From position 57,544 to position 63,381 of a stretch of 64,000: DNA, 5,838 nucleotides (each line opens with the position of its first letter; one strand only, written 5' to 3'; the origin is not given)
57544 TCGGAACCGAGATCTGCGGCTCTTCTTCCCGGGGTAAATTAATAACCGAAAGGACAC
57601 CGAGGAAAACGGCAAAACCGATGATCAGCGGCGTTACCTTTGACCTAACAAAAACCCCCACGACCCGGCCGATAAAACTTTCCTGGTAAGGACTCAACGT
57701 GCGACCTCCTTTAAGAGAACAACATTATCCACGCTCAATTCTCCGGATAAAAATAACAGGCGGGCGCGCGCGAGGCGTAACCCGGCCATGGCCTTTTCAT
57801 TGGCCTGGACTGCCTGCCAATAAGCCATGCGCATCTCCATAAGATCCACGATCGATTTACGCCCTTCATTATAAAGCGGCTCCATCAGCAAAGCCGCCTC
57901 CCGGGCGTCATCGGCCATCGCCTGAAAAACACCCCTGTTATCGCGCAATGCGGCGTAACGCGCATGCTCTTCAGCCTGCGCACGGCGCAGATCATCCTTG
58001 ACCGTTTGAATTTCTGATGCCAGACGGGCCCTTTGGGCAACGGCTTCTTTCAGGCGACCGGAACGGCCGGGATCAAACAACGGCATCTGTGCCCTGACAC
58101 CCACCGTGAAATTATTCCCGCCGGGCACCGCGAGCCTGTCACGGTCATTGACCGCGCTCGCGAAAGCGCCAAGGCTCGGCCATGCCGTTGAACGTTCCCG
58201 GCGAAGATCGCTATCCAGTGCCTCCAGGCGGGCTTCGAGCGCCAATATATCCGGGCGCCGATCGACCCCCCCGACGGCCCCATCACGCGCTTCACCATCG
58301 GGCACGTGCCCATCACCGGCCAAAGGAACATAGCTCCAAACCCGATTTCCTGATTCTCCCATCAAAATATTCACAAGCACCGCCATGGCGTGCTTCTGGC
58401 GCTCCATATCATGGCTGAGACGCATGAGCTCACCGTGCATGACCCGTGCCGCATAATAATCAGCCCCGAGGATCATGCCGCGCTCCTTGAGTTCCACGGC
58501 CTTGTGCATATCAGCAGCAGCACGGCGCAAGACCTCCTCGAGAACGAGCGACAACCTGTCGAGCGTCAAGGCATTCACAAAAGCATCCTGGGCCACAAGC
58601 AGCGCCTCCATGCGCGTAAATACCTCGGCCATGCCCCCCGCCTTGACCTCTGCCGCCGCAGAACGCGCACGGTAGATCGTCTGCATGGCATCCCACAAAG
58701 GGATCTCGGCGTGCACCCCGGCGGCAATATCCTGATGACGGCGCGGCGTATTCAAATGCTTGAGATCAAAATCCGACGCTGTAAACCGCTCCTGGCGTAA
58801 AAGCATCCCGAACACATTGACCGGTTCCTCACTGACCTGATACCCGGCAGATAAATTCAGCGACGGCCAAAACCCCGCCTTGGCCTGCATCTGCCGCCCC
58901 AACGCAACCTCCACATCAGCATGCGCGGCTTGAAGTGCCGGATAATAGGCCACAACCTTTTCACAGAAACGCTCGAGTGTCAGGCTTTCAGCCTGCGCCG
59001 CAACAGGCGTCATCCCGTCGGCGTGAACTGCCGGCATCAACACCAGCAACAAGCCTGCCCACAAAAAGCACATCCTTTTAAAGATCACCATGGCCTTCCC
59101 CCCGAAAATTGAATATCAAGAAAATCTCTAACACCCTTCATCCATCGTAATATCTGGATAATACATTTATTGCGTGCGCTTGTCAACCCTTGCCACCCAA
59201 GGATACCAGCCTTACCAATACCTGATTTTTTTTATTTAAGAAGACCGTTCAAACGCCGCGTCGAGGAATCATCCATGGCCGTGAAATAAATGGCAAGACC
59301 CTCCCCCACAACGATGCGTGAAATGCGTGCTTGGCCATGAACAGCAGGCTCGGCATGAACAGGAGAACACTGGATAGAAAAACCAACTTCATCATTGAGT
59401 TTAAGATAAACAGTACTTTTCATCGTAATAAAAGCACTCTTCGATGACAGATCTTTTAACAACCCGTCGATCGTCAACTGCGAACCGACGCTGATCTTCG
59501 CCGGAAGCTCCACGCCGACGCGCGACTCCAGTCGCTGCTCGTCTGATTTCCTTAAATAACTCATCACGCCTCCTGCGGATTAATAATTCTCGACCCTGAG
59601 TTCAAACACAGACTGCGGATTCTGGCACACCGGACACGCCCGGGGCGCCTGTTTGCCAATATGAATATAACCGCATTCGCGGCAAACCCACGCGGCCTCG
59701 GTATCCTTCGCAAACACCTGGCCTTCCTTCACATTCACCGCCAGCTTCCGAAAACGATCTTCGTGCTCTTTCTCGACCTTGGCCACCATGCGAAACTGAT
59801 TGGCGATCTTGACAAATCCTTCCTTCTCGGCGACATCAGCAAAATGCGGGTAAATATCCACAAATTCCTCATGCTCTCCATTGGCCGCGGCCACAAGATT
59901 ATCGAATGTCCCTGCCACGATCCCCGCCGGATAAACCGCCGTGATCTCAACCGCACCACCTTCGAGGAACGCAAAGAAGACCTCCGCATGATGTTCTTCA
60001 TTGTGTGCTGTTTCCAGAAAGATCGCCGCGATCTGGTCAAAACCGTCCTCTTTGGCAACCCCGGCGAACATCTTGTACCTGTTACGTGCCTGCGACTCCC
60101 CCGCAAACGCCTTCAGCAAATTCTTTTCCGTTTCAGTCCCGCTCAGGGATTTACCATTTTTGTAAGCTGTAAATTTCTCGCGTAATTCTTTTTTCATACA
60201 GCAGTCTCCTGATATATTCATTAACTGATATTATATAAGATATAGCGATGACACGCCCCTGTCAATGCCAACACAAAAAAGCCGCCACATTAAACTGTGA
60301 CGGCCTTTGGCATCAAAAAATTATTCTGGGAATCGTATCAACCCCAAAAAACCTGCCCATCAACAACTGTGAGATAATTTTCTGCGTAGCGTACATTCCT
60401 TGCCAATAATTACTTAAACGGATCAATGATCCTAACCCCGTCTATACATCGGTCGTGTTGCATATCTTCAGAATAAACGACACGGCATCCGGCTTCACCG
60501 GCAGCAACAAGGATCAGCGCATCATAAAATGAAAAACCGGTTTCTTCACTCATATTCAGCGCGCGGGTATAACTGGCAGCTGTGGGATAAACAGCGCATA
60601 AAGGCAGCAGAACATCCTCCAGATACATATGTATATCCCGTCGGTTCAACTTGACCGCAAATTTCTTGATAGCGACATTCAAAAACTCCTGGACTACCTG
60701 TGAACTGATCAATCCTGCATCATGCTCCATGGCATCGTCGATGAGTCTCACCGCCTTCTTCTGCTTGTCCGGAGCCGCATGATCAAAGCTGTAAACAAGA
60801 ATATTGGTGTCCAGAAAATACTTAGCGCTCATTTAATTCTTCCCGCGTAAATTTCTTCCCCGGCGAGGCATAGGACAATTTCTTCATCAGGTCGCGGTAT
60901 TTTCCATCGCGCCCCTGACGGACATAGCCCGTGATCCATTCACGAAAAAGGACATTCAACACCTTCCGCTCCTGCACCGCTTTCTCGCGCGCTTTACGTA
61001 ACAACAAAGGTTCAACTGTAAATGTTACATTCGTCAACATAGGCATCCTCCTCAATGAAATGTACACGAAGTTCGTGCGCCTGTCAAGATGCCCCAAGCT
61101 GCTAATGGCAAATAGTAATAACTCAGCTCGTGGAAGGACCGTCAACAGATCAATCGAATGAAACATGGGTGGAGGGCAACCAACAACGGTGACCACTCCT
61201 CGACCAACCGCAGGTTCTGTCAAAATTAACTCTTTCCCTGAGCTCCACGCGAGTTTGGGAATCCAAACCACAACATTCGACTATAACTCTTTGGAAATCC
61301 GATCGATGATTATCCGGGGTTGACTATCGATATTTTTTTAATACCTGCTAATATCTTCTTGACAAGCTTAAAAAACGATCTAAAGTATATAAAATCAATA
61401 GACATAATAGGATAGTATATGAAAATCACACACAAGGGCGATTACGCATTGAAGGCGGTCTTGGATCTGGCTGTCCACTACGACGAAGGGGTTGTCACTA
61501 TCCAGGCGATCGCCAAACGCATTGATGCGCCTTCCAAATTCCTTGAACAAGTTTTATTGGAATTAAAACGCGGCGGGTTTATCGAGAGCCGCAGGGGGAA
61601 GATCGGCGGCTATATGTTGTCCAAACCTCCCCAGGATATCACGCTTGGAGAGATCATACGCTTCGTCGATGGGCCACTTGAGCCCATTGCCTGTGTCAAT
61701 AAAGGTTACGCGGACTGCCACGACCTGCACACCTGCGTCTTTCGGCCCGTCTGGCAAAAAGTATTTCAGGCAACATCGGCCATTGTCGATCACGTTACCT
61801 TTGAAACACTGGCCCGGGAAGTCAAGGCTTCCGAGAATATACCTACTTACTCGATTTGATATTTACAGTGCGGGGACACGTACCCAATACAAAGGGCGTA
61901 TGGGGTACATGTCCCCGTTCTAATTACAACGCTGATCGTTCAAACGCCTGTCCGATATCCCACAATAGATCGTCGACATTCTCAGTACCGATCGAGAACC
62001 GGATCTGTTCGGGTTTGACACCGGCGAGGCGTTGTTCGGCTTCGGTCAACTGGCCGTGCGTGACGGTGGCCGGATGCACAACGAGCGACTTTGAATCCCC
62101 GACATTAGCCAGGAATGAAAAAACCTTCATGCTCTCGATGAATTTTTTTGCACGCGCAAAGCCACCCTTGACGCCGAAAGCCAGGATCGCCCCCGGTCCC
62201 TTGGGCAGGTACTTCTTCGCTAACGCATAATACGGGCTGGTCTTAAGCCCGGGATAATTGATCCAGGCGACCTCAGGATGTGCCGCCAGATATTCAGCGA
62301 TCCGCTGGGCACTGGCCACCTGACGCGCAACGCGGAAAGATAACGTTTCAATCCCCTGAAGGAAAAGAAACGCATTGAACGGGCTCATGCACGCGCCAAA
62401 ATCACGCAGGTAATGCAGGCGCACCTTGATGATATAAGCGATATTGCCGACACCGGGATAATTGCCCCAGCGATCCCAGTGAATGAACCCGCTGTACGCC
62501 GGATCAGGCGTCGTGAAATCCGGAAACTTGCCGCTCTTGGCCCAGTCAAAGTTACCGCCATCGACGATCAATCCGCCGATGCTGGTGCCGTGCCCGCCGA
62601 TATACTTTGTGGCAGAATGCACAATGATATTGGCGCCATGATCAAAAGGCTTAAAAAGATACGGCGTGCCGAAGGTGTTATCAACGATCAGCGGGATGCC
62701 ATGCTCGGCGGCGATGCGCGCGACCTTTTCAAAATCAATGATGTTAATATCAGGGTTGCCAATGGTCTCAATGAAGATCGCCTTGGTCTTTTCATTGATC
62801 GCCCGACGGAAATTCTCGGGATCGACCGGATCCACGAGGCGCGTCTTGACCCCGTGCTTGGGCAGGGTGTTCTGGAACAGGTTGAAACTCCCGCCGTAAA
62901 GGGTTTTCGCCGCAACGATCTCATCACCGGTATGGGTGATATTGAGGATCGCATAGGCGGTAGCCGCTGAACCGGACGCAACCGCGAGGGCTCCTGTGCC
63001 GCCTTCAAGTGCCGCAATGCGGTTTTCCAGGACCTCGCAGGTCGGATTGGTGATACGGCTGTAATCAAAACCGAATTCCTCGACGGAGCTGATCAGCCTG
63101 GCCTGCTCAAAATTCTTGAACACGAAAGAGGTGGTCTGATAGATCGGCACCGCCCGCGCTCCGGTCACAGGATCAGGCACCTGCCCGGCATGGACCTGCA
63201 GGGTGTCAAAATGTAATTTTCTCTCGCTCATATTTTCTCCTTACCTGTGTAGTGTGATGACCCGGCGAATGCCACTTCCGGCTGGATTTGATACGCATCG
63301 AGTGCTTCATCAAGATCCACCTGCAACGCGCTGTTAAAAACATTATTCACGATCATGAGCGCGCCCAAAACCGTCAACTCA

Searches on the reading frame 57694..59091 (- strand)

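Call 81: search_protein_families(library=pfam, proteins=[window:57694-59091:-], max_evalue=0.00001)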
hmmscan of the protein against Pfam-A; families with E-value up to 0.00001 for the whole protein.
window:57694-59091:- (465 aa): 1 family
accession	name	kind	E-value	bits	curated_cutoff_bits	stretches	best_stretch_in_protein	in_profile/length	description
PF02321.23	OEP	-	1.7e-35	122.9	22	2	277-450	10-187/187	Outer membrane efflux protein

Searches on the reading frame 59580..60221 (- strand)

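Call 81: search_protein_families(library=pfam, proteins=[window:59580-60221:-], max_evalue=0.00001)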
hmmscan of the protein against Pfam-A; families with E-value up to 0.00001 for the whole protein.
window:59580-60221:- (213 aa): 3 families
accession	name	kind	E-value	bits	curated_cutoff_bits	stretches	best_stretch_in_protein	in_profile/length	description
PF02915.23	Rubrerythrin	-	2.6e-29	102.8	22.8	1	33-160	1-136/137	Rubrerythrin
PF21349.2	RUBY_RBDX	-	3.5e-12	46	26.5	1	178-207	1-30/30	Rubrerythrin, rubredoxin-like domain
PF00210.30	Ferritin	-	1.6e-07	31.8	24.5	1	33-163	2-138/142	Ferritin-like domain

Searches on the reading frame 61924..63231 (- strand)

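Call 81: search_protein_families(library=pfam, proteins=[window:61924-63231:-], max_evalue=0.00001)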
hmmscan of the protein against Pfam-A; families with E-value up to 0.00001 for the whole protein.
window:61924-63231:- (435 aa): 3 families
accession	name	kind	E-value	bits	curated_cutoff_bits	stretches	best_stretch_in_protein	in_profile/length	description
PF01053.26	Cys_Met_Meta_PP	-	2.7e-134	447.9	27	1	9-431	1-381/381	Cys/Met metabolism PLP-dependent enzyme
PF01041.23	DegT_DnrJ_EryC1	-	2.4e-09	37.3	19.8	1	62-185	23-146/360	DegT/DnrJ/EryC1/StrS aminotransferase family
PF00155.27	Aminotran_1_2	-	8.7e-07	28.9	19.7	1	68-192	47-193/361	Aminotransferase class I and II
